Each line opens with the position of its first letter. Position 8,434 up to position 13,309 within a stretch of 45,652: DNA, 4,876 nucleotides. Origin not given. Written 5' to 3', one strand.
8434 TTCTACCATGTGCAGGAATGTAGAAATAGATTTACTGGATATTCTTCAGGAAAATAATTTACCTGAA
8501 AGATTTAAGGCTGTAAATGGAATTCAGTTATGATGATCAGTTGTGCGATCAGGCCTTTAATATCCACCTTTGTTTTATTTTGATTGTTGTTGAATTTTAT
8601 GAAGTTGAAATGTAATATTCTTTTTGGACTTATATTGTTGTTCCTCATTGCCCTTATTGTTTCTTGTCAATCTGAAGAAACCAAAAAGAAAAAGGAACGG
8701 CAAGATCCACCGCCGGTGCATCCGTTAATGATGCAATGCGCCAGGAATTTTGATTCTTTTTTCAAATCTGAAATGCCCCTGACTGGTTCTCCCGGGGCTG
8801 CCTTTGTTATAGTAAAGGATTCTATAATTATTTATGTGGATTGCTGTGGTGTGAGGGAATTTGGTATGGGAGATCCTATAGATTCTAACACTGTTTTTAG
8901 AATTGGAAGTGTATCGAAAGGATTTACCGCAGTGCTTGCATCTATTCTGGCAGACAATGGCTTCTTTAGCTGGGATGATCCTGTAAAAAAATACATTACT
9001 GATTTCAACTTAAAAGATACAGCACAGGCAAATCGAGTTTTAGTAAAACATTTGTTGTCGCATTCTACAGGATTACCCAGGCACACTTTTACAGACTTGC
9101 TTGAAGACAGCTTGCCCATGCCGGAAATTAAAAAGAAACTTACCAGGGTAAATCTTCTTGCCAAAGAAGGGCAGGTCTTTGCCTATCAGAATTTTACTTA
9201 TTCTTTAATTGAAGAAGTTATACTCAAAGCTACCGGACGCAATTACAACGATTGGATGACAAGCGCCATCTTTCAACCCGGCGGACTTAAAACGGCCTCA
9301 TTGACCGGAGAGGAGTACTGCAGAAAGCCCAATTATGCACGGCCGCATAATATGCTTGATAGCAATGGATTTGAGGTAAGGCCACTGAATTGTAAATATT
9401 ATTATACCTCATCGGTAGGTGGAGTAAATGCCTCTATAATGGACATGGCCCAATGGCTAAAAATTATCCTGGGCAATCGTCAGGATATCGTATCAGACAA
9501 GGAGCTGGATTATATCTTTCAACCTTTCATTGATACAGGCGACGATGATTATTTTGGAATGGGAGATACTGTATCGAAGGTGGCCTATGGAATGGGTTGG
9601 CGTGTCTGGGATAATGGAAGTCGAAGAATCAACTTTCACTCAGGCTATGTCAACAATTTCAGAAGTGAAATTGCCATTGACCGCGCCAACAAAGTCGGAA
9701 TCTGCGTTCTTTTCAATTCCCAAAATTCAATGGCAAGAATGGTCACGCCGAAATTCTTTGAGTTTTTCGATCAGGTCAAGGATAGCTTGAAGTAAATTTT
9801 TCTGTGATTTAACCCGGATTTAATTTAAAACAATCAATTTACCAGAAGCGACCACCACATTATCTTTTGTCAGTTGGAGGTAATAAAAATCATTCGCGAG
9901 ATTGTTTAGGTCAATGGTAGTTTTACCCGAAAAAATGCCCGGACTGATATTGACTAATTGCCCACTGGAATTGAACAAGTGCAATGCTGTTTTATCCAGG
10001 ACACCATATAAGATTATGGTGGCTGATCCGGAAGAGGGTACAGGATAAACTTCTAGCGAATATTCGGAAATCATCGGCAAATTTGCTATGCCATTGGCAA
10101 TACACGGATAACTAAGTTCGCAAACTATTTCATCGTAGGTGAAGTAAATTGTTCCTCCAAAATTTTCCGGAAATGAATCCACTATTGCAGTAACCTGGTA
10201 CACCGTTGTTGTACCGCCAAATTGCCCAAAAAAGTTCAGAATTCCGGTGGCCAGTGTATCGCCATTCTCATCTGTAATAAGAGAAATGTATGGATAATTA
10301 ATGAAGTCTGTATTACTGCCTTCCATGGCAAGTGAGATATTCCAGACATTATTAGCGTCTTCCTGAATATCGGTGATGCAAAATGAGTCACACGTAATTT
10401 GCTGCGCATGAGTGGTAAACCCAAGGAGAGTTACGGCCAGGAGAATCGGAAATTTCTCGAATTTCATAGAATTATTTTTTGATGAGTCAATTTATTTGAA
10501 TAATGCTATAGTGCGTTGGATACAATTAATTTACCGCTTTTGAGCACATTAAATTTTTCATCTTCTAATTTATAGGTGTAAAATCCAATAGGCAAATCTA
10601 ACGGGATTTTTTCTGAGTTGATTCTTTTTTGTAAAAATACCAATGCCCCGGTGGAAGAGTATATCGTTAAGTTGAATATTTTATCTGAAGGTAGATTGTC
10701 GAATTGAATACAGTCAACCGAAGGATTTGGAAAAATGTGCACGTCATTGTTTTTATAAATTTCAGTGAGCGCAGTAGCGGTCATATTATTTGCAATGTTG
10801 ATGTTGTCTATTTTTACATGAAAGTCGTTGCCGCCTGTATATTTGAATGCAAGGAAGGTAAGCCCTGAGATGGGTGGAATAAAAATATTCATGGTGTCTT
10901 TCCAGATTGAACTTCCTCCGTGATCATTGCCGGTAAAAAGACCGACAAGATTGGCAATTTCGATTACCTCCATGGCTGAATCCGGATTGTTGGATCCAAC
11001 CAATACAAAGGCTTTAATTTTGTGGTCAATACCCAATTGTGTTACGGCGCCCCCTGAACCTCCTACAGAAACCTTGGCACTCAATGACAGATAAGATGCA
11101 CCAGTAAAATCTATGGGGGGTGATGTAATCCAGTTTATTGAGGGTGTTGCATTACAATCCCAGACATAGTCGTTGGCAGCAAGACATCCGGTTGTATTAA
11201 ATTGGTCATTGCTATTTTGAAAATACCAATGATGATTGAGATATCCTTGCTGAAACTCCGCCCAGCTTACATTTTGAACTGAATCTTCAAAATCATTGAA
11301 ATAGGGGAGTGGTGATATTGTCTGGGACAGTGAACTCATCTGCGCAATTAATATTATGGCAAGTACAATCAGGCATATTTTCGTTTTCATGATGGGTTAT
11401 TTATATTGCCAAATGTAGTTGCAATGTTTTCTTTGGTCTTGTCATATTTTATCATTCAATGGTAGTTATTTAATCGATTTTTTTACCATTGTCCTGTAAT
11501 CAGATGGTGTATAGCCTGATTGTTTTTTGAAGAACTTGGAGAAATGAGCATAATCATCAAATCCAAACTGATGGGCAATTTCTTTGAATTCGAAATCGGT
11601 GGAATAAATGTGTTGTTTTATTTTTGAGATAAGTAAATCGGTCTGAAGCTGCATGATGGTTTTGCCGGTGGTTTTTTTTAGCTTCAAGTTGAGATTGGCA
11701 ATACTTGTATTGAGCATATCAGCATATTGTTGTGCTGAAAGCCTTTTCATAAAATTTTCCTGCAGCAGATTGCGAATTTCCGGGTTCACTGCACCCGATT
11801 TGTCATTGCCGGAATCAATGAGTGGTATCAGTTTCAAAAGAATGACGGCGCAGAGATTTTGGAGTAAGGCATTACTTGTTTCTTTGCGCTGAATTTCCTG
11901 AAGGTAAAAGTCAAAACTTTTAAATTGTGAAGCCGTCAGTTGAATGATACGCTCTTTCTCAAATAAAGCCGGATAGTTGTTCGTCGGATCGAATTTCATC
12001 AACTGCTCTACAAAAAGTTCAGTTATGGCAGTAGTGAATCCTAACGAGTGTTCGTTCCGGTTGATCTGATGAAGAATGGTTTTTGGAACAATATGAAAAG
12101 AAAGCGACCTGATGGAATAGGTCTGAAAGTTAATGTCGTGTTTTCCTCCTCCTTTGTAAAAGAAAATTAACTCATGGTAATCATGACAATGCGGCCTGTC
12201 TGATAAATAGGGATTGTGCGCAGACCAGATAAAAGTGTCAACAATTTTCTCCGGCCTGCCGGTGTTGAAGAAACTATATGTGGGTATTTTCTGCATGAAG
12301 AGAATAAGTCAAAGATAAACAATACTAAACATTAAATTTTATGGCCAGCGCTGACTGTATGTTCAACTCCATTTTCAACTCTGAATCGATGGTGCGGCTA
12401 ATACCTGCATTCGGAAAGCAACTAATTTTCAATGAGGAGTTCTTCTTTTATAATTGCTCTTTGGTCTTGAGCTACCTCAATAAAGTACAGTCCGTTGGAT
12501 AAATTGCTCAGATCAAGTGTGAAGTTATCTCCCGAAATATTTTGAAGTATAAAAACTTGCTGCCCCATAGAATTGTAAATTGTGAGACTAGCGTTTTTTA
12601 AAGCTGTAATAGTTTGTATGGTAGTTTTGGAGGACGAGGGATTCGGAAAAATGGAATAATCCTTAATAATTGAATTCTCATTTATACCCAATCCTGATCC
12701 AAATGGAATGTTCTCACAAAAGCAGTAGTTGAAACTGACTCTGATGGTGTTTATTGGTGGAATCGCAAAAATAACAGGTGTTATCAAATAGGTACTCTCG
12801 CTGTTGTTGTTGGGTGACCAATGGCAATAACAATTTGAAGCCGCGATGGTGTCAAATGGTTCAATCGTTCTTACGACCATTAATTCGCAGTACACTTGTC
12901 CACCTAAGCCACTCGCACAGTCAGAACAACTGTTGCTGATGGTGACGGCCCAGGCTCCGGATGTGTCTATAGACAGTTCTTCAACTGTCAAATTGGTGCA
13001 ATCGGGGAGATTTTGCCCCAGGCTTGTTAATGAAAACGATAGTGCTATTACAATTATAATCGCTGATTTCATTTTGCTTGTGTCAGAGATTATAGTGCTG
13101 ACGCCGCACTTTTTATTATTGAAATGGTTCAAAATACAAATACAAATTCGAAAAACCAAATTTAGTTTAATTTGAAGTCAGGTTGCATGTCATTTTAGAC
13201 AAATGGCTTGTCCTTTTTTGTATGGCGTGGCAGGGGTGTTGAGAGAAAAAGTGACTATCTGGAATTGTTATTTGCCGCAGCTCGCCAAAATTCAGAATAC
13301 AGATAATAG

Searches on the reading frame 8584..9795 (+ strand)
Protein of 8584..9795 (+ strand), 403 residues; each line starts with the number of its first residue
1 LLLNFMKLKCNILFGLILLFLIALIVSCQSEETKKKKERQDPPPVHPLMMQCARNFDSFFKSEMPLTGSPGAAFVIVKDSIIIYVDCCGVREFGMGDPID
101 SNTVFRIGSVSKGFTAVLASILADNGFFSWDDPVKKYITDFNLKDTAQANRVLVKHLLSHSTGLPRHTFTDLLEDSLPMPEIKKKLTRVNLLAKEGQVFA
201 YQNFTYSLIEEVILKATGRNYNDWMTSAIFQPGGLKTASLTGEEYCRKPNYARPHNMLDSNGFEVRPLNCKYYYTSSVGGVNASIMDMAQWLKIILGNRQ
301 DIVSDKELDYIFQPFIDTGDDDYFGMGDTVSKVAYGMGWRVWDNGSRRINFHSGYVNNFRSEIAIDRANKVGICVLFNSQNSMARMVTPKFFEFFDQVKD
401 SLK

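Call 63: search_protein_families(library=ncbifam, proteins=[window:8584-9795:+], max_evalue=0.00001)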
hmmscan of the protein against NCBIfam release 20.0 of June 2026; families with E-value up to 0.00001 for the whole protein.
window:8584-9795:+ (403 aa): 40 families (the best 25 are shown)
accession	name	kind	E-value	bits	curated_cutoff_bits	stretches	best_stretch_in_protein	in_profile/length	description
NF007943.0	PRK10662.1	equivalog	9.7e-23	80.4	266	1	40-381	28-358/380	D-alanyl-D-alanine-carboxypeptidase/endopeptidase AmpH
NF033085.1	bla_class_C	equivalog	2.4e-18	66.1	415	1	58-329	10-261/356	class C beta-lactamase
NF009622.0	PRK13128.1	equivalog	3.4e-18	65.5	443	1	69-382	22-317/518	D-aminopeptidase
NF038269.1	lipase_LipE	equivalog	6.8e-14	51.8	750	1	98-239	81-221/407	lipase LipE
NF045671.1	blaPNC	exception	1.7e-13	50.2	750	1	55-299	48-279/401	PNC family class C beta-lactamase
NF012173.1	CMY2-MIR-ACT-EC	exception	6.2e-13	48.3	680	1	70-340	46-292/380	CMY2/MIR/ACT/EC family class C beta-lactamase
NF041665.1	blaPSZ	exception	1.7e-12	47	850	1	60-312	35-271/379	PSZ family class C beta-lactamase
NF000191.1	CMY2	exception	4.2e-12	45.5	800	1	69-341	45-293/381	CMY-2 family class C beta-lactamase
NF000185.2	BlaEC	exception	1.1e-11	44.4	850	1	70-343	42-291/377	BlaEC family class C beta-lactamase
NF038366.1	blaSFDC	exception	4.9e-11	42.3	840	1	68-329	44-285/382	SFDC family class C beta-lactamase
NF002968.0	PRK03642.1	equivalog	5.8e-11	41.9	385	1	18-237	5-239/432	penicillin binding protein PBP4B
NF000423.2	blaSRT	exception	8.2e-11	41.7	860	1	55-181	27-149/378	SRT/SST family class C beta-lactamase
NF038238.1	blaBUT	exception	1e-10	41.3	850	1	69-300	47-264/383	BUT family class C beta-lactamase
NF041663.1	ampC_Sliq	exception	1.5e-10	40.5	860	1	68-183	40-151/378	cephalosporin-hydrolyzing class C beta-lactamase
NF000385.4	blaACT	exception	1.7e-10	40.5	810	1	70-296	46-258/380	ACT family cephalosporin-hydrolyzing class C beta-lactamase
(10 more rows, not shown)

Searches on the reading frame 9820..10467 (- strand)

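Call 89: search_protein_families(library=pfam, proteins=[window:9820-10467:-], max_evalue=0.001)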
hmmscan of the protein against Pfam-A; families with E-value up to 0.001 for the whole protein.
window:9820-10467:- (215 aa): 1 family
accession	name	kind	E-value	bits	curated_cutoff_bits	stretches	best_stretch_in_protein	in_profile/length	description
PF18962.6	Por_Secre_tail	-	8.4e-08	32.8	27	1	140-213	1-75/75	Secretion system C-terminal sorting domain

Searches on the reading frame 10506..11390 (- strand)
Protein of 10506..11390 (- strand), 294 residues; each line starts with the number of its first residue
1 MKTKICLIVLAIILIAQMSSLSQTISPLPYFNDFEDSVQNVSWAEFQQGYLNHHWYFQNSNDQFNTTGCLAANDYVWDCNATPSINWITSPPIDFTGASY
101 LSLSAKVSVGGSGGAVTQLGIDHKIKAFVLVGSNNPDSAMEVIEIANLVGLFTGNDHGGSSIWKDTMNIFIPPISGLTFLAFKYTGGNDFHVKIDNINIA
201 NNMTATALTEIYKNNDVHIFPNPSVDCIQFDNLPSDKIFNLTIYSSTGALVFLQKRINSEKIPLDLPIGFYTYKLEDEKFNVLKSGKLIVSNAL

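Call 63: search_protein_families(library=ncbifam, proteins=[window:10506-11390:-], max_evalue=0.00001)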
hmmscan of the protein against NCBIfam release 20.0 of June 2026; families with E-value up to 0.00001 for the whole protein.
window:10506-11390:- (294 aa): 1 family
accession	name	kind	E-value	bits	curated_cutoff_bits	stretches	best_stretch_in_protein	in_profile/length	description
TIGR04183.1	Por_Secre_tail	domain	7e-06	25.9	23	0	219-290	1-71/72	T9SS type A sorting domain-containing protein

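Call 89: search_protein_families(library=pfam, proteins=[window:10506-11390:-], max_evalue=0.001)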
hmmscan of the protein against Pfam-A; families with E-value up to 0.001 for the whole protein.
window:10506-11390:- (294 aa): 1 family
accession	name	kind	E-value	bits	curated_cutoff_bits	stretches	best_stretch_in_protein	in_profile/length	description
PF18962.6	Por_Secre_tail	-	2.5e-05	24.9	27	1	219-283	1-70/75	Secretion system C-terminal sorting domain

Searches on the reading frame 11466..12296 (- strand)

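Call 89: search_protein_families(library=pfam, proteins=[window:11466-12296:-], max_evalue=0.001)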
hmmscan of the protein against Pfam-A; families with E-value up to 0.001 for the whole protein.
window:11466-12296:- (276 aa): 3 families
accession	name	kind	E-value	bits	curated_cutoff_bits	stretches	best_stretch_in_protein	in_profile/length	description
PF12833.13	HTH_18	-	4.5e-16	59.3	33.6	1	191-269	1-79/80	Helix-turn-helix domain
PF00165.29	HTH_AraC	-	2.2e-11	44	26.6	1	231-269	5-42/42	Bacterial regulatory helix-turn-helix proteins, AraC family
PF02311.25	AraC_binding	-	2.7e-05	24.3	21.1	1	26-79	9-62/135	AraC-like ligand binding domain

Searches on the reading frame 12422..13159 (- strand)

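Call 89: search_protein_families(library=pfam, proteins=[window:12422-13159:-], max_evalue=0.001)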
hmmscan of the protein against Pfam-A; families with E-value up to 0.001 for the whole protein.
window:12422-13159:- (245 aa): 2 families
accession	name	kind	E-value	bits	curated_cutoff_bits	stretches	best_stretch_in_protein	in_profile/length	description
PF18962.6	Por_Secre_tail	-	5.8e-14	52.6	27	1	170-238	1-71/75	Secretion system C-terminal sorting domain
PF13585.12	CHU_C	-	0.0002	21.8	27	1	180-230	19-71/86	CHU_C Type IX secretion signal domain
